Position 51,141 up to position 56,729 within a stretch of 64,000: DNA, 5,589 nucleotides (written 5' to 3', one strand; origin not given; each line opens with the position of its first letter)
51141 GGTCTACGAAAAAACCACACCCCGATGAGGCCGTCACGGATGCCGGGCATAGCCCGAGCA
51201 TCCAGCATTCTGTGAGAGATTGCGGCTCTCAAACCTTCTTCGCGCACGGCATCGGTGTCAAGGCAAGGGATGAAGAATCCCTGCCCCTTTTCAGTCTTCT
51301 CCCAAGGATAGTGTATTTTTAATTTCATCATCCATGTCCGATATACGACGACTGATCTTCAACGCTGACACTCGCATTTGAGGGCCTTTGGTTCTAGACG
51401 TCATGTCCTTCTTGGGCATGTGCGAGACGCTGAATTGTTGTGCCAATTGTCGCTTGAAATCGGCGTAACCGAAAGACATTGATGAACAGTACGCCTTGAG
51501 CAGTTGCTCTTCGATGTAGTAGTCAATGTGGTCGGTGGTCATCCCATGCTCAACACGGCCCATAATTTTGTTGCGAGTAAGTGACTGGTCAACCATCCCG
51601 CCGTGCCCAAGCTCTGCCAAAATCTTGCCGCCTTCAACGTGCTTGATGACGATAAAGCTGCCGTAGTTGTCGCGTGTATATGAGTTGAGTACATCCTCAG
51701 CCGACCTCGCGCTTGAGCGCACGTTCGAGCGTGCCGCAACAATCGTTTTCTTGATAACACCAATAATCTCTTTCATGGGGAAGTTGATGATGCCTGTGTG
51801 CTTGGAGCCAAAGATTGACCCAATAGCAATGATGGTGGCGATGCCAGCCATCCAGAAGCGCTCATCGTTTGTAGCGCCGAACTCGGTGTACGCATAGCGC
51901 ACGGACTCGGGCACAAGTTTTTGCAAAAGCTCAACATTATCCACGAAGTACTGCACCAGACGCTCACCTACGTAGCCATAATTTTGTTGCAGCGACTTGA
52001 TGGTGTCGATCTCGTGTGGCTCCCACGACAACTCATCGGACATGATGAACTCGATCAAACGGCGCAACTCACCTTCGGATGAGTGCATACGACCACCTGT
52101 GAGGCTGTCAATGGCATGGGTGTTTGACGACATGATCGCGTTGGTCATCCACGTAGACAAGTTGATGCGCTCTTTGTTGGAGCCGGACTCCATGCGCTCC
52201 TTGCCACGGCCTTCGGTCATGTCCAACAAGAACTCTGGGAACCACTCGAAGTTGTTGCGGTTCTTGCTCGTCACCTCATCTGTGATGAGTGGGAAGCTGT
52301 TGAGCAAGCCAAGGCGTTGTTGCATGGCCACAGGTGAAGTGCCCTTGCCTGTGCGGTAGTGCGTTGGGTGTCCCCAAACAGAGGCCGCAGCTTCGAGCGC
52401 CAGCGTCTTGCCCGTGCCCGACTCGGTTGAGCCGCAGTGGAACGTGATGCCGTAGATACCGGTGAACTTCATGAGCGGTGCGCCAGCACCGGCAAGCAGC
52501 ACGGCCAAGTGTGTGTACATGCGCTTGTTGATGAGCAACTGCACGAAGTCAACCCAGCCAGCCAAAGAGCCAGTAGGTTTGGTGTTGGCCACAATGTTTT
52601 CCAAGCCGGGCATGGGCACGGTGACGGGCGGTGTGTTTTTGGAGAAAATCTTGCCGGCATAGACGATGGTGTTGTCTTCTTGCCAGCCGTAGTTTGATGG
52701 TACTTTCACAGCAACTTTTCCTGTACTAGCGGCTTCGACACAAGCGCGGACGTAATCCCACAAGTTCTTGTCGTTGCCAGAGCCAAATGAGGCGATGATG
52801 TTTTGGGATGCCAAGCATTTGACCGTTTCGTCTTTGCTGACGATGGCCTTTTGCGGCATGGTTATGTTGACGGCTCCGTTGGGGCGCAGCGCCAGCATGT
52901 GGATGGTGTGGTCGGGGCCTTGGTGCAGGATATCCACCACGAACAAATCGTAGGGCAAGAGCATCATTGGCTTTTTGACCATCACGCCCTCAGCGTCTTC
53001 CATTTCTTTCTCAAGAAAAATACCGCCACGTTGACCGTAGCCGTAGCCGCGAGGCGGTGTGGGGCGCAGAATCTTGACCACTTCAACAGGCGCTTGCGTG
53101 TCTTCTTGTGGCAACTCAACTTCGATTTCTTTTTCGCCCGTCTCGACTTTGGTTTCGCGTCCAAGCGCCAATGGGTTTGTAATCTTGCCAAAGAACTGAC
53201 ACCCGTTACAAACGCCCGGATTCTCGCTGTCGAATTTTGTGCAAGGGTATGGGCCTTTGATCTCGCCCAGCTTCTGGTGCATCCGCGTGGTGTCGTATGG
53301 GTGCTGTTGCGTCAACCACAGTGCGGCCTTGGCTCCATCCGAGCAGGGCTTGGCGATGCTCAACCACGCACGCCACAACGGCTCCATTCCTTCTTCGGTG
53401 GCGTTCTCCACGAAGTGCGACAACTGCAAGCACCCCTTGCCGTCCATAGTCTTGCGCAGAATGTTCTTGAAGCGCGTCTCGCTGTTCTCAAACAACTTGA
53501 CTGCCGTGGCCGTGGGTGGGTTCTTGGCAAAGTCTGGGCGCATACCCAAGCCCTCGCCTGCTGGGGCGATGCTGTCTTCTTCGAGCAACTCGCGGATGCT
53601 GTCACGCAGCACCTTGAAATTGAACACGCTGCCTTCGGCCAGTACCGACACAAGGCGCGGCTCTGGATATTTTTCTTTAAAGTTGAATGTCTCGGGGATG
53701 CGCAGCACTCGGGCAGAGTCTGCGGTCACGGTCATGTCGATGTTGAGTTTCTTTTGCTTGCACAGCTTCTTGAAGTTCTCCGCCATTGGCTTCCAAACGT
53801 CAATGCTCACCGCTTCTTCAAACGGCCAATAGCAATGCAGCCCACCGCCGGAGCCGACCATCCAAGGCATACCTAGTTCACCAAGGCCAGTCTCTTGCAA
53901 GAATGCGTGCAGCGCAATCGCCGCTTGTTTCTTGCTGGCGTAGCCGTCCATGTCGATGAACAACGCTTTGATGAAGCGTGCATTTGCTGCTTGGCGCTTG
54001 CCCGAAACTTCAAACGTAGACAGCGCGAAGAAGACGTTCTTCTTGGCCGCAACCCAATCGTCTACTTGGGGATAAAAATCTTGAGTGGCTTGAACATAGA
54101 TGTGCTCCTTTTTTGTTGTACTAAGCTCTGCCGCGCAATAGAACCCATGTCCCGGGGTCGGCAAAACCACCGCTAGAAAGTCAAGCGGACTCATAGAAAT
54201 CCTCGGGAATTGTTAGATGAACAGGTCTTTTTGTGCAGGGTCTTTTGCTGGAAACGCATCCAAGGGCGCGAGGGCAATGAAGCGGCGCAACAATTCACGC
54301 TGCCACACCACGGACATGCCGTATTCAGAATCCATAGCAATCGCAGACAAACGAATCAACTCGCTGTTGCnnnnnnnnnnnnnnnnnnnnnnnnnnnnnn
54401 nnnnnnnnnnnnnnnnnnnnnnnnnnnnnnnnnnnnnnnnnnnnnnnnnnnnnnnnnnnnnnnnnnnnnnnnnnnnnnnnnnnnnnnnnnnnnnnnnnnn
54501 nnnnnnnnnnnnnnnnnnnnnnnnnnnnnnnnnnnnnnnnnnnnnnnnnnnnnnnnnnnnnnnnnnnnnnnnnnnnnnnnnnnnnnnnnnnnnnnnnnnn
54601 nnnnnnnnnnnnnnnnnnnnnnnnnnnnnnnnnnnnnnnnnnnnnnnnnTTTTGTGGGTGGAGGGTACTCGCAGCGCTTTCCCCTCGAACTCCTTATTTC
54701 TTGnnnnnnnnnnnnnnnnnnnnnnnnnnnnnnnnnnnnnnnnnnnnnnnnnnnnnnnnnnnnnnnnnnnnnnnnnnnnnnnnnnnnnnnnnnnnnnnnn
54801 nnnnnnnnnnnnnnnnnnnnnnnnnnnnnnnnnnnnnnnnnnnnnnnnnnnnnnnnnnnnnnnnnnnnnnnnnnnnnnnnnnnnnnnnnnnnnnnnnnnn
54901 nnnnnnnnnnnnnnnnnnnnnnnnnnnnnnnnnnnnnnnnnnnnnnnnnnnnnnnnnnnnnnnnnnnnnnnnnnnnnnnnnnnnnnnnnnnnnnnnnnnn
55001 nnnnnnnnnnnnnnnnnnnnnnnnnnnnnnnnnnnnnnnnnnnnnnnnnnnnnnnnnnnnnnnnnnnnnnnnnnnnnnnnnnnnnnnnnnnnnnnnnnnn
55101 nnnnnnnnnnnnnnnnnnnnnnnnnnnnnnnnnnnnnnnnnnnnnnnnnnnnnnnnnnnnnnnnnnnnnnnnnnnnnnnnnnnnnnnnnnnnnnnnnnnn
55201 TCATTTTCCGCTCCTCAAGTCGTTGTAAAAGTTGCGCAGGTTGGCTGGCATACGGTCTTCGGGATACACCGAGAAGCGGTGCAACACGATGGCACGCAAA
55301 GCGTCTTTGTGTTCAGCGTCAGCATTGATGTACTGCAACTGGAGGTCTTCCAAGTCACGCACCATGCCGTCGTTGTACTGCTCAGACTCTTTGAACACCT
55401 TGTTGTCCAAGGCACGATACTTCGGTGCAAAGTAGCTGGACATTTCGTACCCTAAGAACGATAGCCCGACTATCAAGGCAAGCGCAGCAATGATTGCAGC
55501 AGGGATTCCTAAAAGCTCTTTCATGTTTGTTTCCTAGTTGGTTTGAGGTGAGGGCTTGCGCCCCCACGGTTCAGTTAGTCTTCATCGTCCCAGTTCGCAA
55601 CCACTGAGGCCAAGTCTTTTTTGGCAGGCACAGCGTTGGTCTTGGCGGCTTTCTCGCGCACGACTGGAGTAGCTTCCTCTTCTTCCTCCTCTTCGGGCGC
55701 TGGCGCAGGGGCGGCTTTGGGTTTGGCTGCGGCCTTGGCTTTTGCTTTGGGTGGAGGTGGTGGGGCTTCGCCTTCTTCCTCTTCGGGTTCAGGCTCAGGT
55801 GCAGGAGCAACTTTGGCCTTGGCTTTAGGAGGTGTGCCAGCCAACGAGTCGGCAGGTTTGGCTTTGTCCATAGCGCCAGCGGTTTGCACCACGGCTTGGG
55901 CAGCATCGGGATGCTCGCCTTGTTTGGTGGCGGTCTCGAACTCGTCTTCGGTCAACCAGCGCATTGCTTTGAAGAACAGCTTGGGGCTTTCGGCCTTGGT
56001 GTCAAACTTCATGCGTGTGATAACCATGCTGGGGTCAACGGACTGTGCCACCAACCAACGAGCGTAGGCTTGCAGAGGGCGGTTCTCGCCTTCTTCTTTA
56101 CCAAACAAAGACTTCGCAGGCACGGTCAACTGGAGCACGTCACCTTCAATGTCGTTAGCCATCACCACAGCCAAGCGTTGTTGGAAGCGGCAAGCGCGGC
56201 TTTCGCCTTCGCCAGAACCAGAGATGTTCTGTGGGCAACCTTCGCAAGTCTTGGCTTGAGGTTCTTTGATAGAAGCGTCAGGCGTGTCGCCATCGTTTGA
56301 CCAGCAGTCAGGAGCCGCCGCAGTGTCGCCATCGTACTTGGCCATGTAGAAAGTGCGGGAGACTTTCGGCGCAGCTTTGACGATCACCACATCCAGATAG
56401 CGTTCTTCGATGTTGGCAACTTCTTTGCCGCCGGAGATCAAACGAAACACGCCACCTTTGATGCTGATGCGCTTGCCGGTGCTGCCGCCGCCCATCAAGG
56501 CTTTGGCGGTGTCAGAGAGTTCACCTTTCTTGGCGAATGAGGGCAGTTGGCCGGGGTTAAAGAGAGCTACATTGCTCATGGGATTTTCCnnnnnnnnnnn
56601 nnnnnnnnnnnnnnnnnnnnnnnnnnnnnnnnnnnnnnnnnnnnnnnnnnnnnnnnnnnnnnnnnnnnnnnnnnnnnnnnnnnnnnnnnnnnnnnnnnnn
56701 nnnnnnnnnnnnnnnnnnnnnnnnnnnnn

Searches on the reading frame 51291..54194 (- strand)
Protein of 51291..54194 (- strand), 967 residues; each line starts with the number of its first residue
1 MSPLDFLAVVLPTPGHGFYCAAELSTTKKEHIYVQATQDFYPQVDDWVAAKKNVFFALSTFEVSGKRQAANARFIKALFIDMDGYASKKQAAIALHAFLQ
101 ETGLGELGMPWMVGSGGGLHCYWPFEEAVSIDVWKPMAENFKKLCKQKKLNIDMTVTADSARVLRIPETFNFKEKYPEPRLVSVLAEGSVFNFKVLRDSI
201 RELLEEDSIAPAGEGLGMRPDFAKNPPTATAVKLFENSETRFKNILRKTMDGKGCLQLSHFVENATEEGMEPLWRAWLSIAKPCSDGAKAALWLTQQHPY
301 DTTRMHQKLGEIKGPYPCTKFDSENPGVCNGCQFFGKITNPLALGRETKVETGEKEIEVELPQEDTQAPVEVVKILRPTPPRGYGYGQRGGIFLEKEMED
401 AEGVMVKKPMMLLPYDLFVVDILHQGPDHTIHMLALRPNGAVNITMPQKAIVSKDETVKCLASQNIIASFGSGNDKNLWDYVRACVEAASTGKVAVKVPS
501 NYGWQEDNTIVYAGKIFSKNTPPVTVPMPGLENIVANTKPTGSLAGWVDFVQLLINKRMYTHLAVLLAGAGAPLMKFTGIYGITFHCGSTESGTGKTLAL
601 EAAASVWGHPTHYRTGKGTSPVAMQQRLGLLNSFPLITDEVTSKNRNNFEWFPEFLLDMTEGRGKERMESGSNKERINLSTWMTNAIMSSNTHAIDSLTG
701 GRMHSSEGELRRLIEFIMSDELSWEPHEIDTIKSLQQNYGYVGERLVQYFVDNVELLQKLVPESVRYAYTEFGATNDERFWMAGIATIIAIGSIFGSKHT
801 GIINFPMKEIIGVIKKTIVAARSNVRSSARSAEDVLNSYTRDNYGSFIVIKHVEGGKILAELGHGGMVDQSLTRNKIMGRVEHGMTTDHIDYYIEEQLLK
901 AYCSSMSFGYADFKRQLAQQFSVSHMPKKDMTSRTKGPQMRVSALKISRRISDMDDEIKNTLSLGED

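Call 12: search_protein_families(library=phrogs, proteins=[window:51291-54194:-], max_evalue=0.00001)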
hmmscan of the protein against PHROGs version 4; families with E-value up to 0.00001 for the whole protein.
window:51291-54194:- (967 aa): 3 families
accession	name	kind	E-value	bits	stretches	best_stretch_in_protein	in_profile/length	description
phrog_25314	-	unknown function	2.9e-92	311.4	1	37-844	65-878/1010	-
phrog_8841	-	DNA, RNA and nucleotide metabolism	3.8e-33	116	1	378-956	92-621/633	DNA primase/helicase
phrog_2478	-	DNA, RNA and nucleotide metabolism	1.9e-07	30.6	1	54-210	70-221/854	DNA polymerase/primase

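Call 41: search_protein_families(library=pfam, proteins=[window:51291-54194:-], max_evalue=0.001)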
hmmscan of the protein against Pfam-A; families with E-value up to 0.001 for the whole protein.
window:51291-54194:- (967 aa): 1 family
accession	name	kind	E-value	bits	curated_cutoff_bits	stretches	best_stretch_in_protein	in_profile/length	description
PF06048.17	DUF927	-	8.5e-20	72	22.6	1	456-668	73-273/284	Domain of unknown function (DUF927)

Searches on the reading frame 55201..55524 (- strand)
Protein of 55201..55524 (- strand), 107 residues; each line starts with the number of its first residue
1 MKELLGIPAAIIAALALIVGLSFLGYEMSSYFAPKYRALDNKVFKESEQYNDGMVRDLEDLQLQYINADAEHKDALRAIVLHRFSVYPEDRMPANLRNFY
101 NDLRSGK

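Call 70: search_protein_families(library=phrogs, proteins=[window:55201-55524:-], max_evalue=0.001)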
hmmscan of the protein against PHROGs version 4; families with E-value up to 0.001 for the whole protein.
window:55201-55524:- (107 aa): 1 family
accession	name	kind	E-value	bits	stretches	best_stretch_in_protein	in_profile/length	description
phrog_26268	-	unknown function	0.00076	20.7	1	38-106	42-112/116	-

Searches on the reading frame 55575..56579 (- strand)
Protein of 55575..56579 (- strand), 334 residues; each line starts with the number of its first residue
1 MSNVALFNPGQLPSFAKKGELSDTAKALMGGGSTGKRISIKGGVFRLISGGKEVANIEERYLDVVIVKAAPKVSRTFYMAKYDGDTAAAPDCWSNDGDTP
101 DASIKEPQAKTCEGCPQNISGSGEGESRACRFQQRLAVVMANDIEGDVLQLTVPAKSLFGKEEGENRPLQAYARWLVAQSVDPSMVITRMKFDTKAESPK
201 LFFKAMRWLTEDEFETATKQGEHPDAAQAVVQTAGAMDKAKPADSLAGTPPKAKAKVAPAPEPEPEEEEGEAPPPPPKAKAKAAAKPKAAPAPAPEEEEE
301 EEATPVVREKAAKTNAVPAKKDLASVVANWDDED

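Call 12: search_protein_families(library=phrogs, proteins=[window:55575-56579:-], max_evalue=0.00001)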
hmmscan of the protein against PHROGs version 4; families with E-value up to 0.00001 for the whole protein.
window:55575-56579:- (334 aa): 2 families
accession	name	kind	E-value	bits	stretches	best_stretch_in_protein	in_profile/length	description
phrog_27714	-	unknown function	5.1e-31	109.3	1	28-265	54-286/292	-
phrog_23155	-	unknown function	5.2e-11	43.3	1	64-161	71-158/255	-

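Call 41: search_protein_families(library=pfam, proteins=[window:55575-56579:-], max_evalue=0.001)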
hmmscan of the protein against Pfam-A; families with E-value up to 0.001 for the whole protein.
window:55575-56579:- (334 aa): 0 families
